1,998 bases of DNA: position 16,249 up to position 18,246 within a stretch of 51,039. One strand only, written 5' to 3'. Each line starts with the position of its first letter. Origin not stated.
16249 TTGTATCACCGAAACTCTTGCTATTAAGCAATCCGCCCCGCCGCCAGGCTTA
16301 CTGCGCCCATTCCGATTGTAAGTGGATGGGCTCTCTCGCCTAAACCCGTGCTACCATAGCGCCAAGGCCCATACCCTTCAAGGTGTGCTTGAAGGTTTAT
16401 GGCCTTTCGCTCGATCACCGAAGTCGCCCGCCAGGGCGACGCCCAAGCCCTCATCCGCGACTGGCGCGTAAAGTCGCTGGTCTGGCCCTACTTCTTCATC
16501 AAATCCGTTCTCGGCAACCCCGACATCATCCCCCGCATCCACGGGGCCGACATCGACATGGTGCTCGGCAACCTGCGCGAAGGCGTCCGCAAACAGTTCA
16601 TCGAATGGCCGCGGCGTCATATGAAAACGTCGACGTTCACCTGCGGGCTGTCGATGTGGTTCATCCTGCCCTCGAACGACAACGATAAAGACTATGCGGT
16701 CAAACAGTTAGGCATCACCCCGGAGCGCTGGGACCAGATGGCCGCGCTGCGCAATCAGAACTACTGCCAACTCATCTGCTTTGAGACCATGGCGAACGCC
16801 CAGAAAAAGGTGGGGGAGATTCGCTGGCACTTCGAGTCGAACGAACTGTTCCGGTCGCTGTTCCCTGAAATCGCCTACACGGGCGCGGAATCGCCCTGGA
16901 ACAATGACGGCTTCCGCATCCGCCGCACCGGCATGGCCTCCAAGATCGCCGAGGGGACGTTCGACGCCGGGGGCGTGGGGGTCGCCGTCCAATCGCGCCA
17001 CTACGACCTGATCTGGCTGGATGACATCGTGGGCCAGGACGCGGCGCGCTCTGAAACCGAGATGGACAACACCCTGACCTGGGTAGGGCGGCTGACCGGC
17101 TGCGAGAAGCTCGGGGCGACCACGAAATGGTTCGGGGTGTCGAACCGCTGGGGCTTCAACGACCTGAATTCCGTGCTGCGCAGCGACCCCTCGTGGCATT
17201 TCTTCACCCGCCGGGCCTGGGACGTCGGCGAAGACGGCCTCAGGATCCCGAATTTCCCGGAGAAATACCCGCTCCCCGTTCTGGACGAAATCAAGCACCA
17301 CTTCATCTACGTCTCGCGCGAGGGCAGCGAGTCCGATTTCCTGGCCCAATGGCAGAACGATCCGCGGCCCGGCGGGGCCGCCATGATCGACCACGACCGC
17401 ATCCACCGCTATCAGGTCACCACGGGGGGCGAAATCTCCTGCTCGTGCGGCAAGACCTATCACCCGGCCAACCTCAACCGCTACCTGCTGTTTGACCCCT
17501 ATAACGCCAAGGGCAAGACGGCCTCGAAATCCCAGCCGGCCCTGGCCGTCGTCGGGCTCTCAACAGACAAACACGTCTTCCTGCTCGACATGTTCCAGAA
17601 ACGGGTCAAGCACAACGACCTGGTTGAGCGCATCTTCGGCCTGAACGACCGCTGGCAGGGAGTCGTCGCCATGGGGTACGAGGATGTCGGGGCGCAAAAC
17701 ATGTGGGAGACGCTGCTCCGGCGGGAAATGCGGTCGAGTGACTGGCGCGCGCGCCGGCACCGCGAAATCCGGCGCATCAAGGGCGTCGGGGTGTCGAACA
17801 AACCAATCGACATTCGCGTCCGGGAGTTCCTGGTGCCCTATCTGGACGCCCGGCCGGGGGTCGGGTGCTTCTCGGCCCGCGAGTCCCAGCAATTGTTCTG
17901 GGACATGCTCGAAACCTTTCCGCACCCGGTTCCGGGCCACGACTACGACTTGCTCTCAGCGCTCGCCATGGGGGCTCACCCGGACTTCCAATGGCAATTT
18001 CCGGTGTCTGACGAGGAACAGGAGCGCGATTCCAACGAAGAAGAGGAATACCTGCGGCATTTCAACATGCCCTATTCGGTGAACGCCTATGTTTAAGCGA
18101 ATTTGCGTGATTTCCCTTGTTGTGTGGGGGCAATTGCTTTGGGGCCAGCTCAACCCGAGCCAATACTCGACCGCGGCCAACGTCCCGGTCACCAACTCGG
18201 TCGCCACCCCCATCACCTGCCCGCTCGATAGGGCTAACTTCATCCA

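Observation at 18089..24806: Six consecutive ORFs with signal-peptide-like N-termini, coupled between terL and the endolysin: a secreted glycan-binding/degrading cassette?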

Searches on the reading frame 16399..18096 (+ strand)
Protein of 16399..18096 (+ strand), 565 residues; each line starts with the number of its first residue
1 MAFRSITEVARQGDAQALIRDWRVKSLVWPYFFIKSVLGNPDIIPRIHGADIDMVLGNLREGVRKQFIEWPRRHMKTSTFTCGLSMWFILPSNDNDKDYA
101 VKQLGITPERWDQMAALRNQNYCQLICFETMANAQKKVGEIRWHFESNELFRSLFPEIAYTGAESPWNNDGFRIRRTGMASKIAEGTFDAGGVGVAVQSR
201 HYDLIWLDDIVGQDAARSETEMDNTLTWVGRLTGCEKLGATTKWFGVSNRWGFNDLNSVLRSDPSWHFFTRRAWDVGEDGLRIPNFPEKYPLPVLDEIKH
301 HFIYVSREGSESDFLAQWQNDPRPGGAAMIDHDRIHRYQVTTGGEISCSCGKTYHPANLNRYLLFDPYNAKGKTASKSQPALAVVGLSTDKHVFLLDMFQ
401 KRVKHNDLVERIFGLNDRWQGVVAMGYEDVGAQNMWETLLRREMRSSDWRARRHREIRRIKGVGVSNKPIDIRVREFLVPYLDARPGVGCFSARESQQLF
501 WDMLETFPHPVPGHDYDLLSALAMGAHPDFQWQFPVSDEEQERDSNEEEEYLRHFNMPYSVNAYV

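Call 4: search_protein_families(library=pfam, proteins=[window:16399-18096:+], max_evalue=0.1)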
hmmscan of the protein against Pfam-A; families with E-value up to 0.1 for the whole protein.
window:16399-18096:+ (565 aa): 0 families

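Call 5: search_protein_families(library=phrogs, proteins=[window:16399-18096:+], max_evalue=0.01)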
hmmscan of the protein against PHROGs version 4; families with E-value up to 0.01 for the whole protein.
window:16399-18096:+ (565 aa): 2 families
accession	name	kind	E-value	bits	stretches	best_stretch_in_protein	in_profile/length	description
phrog_38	-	head and packaging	4.6e-32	112.5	1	62-525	303-699/760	terminase large subunit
phrog_4758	-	head and packaging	0.0022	18.4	0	147-263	114-220/243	terminase large subunit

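Call 8: search_dna_similar(query=window:16399-18096:+, collection=phages, mode=protein, max_rows=15)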
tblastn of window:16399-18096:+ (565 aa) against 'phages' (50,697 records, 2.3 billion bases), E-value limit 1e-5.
Records with a match: 4; places in all: 4; records where one place covers at least 80% of the query: 0.
Best place of each record, by identity: <60% 4.
By first word of the organism name: Citrobacter 2; Weizmannia 1; Caudoviricetes 1.
By host as written in the record: Citrobacter sp. TM1552 2; Weizmannia coagulans KACC 15983 1; - 1.
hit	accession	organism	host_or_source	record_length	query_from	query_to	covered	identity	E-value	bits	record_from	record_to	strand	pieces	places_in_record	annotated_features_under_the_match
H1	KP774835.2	Citrobacter phage CVT22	Citrobacter sp. TM1552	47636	61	420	64%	21.3%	7e-6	56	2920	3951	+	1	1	putative terminase large subunit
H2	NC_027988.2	Citrobacter phage CVT22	Citrobacter sp. TM1552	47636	61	420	64%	21.3%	7e-6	56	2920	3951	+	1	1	putative terminase large subunit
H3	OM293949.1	Weizmannia phage Youna2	Weizmannia coagulans KACC 15983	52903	117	436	57%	23.0%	5e-8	62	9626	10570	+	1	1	terminase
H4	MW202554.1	Caudoviricetes sp.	Manatee Spring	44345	31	295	47%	25.8%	2e-11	74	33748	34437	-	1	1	terminase large subunit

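Call 13: find_related_loci(query=window:16399-18096:+, collection=viral_contigs, flank=10000)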
Query window:16399-18096:+ (565 aa) in viral_contigs; peptide patterns used: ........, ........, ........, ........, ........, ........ (x = any residue, [..] = any of these).
3 stretches matched a pattern, but none encodes a relative of the query by tblastn (E <= 1e-3).

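Call 14: find_encoding_contigs(protein=window:16399-18096:+, flank=10000, max_places=6)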
Protein window:16399-18096:+ (565 aa): no gene with exactly this product is on record in the collection.

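Call 15: find_homologous_proteins(query=window:16399-18096:+, max_evalue=1e-10)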
Query window:16399-18096:+ (565 aa): 103 proteins with E <= 1e-10 among 6613 candidates.
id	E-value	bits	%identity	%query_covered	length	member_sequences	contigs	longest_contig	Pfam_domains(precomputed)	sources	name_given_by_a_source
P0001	0.0e+0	1348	100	100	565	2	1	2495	-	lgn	-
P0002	0.0e+0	1168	85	100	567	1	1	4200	-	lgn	-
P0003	1.4e-258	878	64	99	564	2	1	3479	-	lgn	-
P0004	5.2e-243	826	63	97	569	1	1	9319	-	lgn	-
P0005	6.9e-235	799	62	97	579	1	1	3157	-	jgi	jgi:hypothetical protein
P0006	8.7e-188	644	53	98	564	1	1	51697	-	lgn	-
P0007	3.0e-176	606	51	97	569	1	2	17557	-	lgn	-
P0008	2.7e-160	553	47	97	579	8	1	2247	-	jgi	jgi:hypothetical protein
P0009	5.7e-156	539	46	96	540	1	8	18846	-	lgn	-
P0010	7.7e-155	535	46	98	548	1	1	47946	-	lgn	-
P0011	5.2e-154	532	45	98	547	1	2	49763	-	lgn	-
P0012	7.5e-154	532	46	96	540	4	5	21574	-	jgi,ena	-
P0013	1.3e-152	528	47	98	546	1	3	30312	-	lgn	-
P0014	1.8e-151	524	45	98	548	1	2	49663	-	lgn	-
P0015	3.0e-151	523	46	96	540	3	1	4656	-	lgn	-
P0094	2.2e-124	434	41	98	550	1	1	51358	-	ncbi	-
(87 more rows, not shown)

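Call 16: find_encoding_contigs(protein=P0006, flank=10000, max_places=2)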
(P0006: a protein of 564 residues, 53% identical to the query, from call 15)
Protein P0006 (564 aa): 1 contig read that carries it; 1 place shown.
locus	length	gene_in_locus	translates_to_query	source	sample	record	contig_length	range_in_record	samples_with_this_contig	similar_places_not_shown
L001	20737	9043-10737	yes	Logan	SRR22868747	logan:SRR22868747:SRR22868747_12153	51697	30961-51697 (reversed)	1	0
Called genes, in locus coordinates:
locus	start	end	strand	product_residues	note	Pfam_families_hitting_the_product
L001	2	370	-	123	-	?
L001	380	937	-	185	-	-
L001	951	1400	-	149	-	-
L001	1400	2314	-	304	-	-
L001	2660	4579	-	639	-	PF23899:SU10_portal (weak)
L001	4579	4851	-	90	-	-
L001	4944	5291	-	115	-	-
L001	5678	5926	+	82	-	-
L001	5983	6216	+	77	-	-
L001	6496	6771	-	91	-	-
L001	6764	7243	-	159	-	-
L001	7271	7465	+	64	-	-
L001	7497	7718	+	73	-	-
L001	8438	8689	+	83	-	-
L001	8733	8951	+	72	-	-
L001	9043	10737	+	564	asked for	-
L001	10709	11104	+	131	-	-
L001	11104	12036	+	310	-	-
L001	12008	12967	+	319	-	PF13385:Laminin_G_3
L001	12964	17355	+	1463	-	-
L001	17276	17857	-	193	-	-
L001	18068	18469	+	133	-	PF07486:Hydrolase_2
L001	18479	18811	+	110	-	-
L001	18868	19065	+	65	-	-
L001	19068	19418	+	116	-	-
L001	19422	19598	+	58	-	-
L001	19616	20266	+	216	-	-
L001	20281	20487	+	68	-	-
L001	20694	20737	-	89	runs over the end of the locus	-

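Call 17: find_encoding_contigs(protein=P0094, flank=10000, max_places=2)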
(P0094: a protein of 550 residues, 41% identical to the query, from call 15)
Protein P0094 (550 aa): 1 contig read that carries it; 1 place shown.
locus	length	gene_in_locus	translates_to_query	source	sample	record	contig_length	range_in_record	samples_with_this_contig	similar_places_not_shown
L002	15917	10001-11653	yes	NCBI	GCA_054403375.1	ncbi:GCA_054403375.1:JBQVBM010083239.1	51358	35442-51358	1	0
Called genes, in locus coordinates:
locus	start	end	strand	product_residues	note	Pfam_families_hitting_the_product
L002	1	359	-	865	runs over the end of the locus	PF03167:UDG, PF00476:DNA_pol_A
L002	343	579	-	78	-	-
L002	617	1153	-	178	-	PF01227:GTP_cyclohydroI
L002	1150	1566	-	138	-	PF18909:dGTP_diPhyd_N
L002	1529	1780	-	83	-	-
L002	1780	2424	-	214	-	-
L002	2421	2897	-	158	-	PF01242:PTPS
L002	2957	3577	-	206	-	-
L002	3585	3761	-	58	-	-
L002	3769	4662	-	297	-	PF13479:AAA_24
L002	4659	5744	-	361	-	-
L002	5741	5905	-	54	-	-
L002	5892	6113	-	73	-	-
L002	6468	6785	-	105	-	PF16115:DUF4831 (weak)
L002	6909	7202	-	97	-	-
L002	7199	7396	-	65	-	-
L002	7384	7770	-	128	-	-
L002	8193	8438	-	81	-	-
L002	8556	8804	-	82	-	-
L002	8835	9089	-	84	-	-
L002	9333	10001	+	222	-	-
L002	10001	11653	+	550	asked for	-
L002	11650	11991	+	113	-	-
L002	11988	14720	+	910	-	-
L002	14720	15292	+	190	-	-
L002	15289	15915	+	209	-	?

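Call 18: find_encoding_contigs(protein=P0004, flank=10000, max_places=2)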
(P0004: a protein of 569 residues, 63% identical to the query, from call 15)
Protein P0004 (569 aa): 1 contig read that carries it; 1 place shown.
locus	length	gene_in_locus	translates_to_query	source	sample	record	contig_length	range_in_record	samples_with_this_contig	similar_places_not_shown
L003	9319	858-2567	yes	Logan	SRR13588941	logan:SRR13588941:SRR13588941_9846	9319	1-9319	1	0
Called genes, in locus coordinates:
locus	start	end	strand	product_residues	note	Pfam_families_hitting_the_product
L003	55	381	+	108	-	-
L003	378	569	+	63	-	-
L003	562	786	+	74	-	-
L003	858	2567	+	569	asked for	-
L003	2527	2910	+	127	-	-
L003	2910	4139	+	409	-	-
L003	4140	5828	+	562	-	-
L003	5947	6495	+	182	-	-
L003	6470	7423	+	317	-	PF13385:Laminin_G_3 (weak)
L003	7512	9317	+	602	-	?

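Call 22: find_related_loci(query=A1, collection=genome_contigs, flank=10000)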
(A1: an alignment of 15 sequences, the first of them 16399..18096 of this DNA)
Query A1 (565 aa) in genome_contigs; peptide patterns used: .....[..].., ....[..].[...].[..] (x = any residue, [..] = any of these).
80 stretches matched a pattern; 1 encode a relative of the query (tblastn E <= 1e-3); 1 distinct loci.
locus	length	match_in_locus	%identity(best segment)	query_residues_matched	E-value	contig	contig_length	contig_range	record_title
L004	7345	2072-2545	30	116-268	2e-13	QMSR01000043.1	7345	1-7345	MAG: Thermoplasmata archaeon isolate B87_G9 B87_Guay9_scaffold_15759, whole genome shotgun sequence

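Call 23: find_related_loci(query=A1, collection=viral_contigs, flank=10000)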
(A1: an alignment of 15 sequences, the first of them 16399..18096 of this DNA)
Query A1 (565 aa) in viral_contigs; peptide patterns used: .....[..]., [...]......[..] (x = any residue, [..] = any of these).
43 stretches matched a pattern; 17 encode a relative of the query (tblastn E <= 1e-3); 17 distinct loci.
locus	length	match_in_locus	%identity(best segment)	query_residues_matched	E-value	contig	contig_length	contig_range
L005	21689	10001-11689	47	18-563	8e-168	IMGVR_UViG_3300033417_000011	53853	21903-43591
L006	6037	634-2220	46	19-560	3e-156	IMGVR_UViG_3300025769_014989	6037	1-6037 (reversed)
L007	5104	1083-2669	46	19-560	1e-157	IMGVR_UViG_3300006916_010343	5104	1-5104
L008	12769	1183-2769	46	19-560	3e-155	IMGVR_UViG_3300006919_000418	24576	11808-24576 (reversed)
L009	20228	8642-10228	46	19-560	2e-155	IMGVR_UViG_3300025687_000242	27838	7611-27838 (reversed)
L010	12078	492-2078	46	19-560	2e-155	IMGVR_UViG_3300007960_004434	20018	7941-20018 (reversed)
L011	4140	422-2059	42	6-559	2e-144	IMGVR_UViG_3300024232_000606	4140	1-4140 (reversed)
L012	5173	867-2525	41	6-560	3e-141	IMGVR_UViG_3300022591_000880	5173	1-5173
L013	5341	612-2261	42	6-565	3e-139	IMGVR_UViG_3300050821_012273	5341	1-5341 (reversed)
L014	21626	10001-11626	41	6-559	4e-138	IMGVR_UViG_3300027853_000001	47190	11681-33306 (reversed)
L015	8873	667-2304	41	6-560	3e-135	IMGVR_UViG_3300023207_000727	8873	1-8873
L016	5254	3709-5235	43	6-526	3e-136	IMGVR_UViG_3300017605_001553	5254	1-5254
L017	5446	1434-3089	41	2-560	2e-132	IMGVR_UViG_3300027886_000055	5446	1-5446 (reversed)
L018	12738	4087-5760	40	6-561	4e-130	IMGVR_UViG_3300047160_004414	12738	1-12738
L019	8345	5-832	42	270-560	6e-69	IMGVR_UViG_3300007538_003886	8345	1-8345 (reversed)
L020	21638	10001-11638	43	6-565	7e-143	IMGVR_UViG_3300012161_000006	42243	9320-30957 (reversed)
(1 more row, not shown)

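Call 42: search_protein_families(library=pfam, proteins=[L001:12964-17355:+, L002:11988-14720:+, L005:15818-18352:+, L020:17831-21181:+, L003:4140-5828:+, L003:7512-9317:+, L003:2910-4139:+, L005:12089-13147:+, L014:19306-20424:+, L001:11101-12036:+], max_evalue=0.01)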
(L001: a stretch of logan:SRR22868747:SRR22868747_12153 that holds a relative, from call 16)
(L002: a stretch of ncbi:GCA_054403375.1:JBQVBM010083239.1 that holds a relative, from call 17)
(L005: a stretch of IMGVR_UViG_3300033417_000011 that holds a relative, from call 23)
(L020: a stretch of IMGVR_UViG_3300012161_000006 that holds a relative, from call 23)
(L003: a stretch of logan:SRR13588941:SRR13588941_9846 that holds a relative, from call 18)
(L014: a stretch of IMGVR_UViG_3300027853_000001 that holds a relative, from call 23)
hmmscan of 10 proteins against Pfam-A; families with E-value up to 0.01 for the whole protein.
L001:12964-17355:+ (1463 aa): 1 family
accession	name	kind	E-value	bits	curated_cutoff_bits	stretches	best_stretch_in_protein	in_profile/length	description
PF14592.12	Chondroitinas_B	-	0.0059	16.1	24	0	1123-1174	6-59/426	Chondroitinase B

L002:11988-14720:+ (910 aa): 0 families

L005:15818-18352:+ (844 aa): 1 family
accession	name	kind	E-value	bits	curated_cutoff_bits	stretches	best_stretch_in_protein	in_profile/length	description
PF16656.11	Pur_ac_phosph_N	-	4.9e-05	24.2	30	1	749-829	9-86/93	Purple acid Phosphatase, N-terminal domain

L020:17831-21181:+ (1116 aa): 1 family
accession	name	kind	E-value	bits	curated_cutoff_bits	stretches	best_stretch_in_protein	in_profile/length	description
PF12708.12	Pect-lyase_RHGA_epim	-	3.2e-08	34.1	27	1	749-843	1-113/213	Rhamnogalacturonase A/epimerase, pectate lyase-like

L003:4140-5828:+ (562 aa): 0 families

L003:7512-9317:+ (602 aa): 0 families

L003:2910-4139:+ (409 aa): 0 families

L005:12089-13147:+ (352 aa): 0 families

L014:19306-20424:+ (372 aa): 0 families

L001:11101-12036:+ (311 aa): 0 families

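Call 45: find_encoding_contigs(protein=P0002, flank=10000, max_places=1)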
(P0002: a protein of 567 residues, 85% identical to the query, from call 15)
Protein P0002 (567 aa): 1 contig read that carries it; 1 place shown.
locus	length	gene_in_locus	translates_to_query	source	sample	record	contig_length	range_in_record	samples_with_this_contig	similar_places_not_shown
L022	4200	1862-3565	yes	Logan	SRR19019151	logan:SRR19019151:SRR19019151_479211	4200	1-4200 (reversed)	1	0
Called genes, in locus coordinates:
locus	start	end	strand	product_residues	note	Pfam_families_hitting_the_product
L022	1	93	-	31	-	?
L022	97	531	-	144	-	-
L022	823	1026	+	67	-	-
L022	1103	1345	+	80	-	-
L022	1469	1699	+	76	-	-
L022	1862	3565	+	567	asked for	-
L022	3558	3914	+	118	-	-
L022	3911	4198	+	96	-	?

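Call 46: find_encoding_contigs(protein=P0007, flank=10000, max_places=1)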
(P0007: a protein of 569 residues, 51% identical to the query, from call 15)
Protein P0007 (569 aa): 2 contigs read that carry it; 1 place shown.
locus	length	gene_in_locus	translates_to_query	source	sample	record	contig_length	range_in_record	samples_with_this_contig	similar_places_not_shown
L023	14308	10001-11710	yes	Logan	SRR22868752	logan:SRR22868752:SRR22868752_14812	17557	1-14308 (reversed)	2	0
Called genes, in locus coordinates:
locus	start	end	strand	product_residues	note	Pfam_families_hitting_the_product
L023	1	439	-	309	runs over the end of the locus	-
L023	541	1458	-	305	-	PF25209:Phage_capsid_4, PF10124:Mu-like_gpT (faint)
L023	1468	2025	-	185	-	-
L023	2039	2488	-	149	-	-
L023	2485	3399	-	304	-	-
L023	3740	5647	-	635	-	PF23899:SU10_portal (weak)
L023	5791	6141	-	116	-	-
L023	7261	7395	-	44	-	-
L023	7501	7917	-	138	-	-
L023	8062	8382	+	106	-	-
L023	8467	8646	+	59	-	-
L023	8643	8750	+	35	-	-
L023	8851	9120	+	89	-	-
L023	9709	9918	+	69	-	-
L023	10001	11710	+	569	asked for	-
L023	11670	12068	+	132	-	-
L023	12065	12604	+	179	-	-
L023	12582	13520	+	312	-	-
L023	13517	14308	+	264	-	?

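Call 47: find_encoding_contigs(protein=P0010, flank=10000, max_places=1)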
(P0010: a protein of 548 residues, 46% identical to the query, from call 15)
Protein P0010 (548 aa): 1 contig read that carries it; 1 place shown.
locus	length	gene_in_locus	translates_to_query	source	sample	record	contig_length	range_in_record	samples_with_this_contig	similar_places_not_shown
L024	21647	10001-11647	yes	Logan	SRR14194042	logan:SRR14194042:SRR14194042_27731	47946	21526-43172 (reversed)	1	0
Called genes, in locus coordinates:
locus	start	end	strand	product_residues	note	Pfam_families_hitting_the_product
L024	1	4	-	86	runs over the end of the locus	-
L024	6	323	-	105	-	-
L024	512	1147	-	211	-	-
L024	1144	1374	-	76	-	-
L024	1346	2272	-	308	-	-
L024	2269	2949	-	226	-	PF00733:Asn_synthase (weak), PF01171:ATP_bind_3 (weak), PF06508:QueC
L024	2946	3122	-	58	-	-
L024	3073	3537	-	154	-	PF00565:SNase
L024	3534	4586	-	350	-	PF12705:PDDEXK_1 (weak)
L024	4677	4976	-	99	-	-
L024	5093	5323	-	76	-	-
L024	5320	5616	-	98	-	-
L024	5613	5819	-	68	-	-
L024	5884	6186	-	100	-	-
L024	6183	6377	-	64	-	-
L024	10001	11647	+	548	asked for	-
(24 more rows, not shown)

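Call 81: find_encoding_contigs(protein=P0011, flank=10000, max_places=1)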
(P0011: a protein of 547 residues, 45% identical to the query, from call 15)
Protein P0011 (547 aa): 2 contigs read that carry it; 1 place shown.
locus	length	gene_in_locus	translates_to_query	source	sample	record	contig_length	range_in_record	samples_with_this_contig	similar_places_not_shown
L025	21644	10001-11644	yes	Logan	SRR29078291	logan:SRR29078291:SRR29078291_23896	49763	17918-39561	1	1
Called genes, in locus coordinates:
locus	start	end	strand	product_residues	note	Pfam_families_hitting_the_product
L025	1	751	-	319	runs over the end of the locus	-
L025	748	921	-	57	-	-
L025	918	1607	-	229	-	PF06508:QueC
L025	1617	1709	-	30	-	-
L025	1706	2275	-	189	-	PF13768:VWA_3 (faint)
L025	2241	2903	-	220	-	-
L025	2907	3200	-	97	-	-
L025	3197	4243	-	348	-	-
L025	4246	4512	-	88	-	-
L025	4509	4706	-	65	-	-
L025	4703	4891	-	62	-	-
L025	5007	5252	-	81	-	-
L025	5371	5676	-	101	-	-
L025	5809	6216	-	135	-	-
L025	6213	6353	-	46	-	-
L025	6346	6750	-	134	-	-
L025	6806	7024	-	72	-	-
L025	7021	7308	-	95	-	-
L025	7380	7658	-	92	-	-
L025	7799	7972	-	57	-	-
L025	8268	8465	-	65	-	-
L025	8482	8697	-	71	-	-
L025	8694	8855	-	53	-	-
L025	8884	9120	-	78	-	-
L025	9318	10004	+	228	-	PF13384:HTH_23 (faint)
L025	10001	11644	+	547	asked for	-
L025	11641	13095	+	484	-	PF11721:Malectin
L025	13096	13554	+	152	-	-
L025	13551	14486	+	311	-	-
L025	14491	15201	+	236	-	-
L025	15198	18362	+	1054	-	-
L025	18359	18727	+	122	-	-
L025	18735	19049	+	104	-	-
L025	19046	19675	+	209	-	-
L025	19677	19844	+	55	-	-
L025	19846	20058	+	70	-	-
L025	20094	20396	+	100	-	-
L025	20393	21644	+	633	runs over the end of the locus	-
